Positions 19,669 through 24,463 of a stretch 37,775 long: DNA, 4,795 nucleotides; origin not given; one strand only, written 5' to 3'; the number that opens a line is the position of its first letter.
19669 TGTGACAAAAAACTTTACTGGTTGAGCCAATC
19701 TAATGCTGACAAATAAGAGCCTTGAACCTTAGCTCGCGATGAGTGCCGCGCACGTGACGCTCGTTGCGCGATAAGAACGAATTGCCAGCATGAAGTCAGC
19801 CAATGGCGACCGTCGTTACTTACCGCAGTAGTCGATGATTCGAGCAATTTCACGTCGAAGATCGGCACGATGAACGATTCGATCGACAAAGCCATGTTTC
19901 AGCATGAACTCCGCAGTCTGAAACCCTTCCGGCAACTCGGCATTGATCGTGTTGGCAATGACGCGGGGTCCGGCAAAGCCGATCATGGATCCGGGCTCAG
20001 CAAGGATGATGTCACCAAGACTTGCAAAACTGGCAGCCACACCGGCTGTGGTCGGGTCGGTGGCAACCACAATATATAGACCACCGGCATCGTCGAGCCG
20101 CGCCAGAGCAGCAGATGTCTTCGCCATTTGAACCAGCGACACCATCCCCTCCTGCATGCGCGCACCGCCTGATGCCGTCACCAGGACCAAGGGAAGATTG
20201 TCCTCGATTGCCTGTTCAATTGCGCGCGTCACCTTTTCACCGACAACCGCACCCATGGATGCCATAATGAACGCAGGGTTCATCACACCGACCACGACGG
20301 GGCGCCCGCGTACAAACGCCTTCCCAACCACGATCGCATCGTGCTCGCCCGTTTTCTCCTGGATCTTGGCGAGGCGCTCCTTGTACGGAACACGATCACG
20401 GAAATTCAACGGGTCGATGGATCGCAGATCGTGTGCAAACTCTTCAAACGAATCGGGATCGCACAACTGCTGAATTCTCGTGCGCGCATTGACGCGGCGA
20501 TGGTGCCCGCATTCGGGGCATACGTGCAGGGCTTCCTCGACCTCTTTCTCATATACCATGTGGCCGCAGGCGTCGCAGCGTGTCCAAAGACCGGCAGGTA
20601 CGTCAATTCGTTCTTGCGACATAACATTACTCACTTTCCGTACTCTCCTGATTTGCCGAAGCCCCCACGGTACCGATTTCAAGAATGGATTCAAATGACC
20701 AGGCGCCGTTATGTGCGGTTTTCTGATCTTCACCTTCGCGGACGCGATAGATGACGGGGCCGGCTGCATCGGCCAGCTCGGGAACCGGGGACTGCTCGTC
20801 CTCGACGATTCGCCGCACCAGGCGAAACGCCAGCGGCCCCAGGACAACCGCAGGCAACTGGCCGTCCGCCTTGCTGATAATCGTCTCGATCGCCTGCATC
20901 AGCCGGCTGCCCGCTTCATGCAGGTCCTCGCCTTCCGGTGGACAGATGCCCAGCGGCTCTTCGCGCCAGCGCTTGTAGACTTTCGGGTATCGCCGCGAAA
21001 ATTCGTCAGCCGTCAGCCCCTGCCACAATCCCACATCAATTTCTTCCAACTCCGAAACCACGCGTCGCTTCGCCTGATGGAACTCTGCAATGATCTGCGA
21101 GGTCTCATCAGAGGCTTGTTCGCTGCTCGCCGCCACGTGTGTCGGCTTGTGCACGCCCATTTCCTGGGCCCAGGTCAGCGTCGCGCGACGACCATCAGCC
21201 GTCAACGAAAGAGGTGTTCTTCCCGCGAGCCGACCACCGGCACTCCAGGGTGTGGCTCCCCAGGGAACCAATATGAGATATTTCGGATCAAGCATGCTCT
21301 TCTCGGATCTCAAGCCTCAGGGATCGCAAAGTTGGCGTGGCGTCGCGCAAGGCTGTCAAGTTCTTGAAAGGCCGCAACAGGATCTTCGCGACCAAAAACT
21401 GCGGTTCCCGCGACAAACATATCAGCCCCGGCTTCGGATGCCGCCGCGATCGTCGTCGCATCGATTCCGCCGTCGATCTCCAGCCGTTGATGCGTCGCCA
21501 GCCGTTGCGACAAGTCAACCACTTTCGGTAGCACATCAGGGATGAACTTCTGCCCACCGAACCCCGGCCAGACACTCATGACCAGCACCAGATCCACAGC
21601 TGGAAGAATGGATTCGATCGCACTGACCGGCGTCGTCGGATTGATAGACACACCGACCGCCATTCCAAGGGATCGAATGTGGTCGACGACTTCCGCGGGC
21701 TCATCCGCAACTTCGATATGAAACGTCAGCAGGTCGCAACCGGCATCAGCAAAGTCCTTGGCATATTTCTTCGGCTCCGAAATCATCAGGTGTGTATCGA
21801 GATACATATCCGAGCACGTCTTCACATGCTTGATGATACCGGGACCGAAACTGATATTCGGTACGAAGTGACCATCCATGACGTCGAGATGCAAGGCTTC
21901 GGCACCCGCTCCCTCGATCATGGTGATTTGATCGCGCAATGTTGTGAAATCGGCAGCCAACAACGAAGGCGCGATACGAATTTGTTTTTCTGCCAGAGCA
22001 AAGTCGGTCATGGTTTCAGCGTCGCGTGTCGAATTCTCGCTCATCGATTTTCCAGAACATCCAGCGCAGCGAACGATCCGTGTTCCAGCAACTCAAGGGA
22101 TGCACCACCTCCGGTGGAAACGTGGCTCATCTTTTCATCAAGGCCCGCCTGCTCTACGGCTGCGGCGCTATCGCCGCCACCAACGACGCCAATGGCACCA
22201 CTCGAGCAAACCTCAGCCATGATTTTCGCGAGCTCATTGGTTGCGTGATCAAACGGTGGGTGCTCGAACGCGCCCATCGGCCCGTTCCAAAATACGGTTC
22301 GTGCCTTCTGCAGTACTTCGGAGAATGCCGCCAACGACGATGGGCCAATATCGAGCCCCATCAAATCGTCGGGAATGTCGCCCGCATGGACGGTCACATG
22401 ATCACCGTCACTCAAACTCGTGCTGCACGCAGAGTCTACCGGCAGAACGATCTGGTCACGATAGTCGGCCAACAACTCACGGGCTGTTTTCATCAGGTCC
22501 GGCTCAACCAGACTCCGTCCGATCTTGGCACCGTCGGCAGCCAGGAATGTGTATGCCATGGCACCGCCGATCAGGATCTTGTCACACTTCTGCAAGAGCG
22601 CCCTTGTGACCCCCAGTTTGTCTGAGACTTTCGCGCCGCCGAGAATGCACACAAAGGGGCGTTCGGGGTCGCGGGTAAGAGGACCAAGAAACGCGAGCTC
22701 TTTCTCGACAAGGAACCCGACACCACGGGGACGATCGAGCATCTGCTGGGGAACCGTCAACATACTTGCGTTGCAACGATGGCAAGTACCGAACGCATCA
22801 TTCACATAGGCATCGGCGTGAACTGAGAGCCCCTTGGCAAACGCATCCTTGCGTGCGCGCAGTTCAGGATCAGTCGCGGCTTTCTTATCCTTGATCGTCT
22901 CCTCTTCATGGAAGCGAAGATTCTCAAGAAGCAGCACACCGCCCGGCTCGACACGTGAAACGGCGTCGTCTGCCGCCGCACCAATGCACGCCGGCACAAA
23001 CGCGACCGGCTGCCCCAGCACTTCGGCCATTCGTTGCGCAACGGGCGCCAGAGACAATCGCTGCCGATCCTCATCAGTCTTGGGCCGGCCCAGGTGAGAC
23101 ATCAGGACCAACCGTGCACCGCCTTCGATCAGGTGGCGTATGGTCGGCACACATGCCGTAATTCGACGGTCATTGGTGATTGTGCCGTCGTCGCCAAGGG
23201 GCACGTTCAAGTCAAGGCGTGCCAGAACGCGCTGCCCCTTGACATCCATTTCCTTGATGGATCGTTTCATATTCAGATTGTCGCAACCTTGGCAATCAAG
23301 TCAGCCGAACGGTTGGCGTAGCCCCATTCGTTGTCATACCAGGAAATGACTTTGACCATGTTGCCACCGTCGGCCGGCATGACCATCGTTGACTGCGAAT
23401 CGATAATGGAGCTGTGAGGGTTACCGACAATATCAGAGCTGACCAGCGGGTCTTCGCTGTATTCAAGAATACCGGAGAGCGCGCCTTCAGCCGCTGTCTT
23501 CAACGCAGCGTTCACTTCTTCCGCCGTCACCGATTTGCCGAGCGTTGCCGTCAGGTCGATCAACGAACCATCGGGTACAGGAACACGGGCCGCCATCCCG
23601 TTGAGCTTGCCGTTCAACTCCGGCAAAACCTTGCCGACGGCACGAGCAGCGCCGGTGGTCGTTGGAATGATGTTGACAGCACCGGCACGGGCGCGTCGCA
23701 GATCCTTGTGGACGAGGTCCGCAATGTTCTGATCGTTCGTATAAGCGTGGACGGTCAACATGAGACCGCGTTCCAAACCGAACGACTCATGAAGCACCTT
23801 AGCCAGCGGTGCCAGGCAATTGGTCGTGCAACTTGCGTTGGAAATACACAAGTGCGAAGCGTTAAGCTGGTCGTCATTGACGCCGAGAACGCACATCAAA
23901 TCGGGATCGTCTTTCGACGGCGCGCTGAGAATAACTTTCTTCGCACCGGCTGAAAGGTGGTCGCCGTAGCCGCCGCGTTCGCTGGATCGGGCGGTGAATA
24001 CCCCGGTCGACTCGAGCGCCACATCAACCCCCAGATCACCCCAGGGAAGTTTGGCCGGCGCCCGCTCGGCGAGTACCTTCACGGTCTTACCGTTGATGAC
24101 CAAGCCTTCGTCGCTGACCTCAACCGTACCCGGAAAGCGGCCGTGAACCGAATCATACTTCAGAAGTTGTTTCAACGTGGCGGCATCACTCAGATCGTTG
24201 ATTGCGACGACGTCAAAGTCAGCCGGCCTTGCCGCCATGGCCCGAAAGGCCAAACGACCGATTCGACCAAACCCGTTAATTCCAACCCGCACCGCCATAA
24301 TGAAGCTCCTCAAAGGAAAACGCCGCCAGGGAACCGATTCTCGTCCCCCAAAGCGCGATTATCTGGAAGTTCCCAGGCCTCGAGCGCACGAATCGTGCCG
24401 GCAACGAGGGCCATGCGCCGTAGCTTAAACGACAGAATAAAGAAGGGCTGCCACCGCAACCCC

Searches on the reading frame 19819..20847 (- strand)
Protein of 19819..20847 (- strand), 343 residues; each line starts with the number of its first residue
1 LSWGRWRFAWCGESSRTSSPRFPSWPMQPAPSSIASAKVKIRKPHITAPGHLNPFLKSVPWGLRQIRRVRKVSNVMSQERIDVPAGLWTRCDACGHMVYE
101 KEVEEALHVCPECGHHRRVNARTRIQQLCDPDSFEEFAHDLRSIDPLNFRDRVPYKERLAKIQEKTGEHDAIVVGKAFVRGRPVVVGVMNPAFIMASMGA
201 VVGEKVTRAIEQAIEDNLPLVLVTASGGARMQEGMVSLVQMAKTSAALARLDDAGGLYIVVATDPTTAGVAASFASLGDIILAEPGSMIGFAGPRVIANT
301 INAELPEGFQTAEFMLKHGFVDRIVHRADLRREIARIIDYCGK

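Call 76: search_protein_families(library=pfam, proteins=[window:19819-20847:-], max_evalue=0.0001)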
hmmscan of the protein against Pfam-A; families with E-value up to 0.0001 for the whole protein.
window:19819-20847:- (343 aa): 2 families
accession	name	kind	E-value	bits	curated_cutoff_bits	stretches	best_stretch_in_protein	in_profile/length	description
PF01039.27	Carboxyl_trans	-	4.4e-16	59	22.3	1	121-304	10-180/493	Carboxyl transferase domain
PF17848.7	Zn_ribbon_ACC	-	2.6e-10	40.7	24.5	1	88-113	1-26/26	Acetyl-CoA carboxylase zinc finger domain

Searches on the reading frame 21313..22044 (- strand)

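Call 76: search_protein_families(library=pfam, proteins=[window:21313-22044:-], max_evalue=0.0001)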
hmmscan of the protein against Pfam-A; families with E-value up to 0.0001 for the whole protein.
window:21313-22044:- (244 aa): 1 family
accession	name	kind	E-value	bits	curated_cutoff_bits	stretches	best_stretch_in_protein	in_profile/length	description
PF00834.25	Ribul_P_3_epim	-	1.9e-71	240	21.1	1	24-217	2-198/198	Ribulose-phosphate 3 epimerase family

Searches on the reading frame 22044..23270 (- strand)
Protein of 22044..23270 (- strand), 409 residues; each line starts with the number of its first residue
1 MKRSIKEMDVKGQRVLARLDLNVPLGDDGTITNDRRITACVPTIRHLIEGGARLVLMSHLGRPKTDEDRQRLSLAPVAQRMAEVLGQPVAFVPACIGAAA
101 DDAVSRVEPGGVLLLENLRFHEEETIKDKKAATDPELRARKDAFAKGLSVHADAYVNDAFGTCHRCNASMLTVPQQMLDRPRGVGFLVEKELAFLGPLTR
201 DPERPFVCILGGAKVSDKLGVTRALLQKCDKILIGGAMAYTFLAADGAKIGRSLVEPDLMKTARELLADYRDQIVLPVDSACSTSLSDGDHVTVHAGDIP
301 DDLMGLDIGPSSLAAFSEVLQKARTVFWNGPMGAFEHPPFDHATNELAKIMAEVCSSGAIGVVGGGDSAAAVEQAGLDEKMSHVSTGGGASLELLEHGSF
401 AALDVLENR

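Call 76: search_protein_families(library=pfam, proteins=[window:22044-23270:-], max_evalue=0.0001)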
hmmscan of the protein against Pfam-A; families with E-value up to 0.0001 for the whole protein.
window:22044-23270:- (409 aa): 1 family
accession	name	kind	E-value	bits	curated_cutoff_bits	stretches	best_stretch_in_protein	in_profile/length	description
PF00162.24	PGK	-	6.7e-141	470.1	27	1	5-396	1-377/379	Phosphoglycerate kinase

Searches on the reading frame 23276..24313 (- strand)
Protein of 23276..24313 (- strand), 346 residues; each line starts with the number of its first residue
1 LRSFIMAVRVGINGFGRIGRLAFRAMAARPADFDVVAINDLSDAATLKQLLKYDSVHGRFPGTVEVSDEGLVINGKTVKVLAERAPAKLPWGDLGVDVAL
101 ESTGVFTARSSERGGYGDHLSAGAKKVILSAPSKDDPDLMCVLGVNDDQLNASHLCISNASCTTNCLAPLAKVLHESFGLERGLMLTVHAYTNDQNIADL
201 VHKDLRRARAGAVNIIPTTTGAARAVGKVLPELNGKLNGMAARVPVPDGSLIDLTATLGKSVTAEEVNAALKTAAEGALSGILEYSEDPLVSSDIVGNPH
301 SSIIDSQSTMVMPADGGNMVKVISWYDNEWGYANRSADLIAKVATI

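Call 76: search_protein_families(library=pfam, proteins=[window:23276-24313:-], max_evalue=0.0001)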
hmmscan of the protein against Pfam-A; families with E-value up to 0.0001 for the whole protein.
window:23276-24313:- (346 aa): 2 families
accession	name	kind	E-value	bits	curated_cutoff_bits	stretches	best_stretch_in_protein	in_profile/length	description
PF02800.25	Gp_dh_C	-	1.1e-66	223.8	24.4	1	167-326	1-158/158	Glyceraldehyde 3-phosphate dehydrogenase, C-terminal domain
PF00044.30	Gp_dh_N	-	1.5e-39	134.7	31.7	1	8-108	1-100/101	Glyceraldehyde 3-phosphate dehydrogenase, NAD binding domain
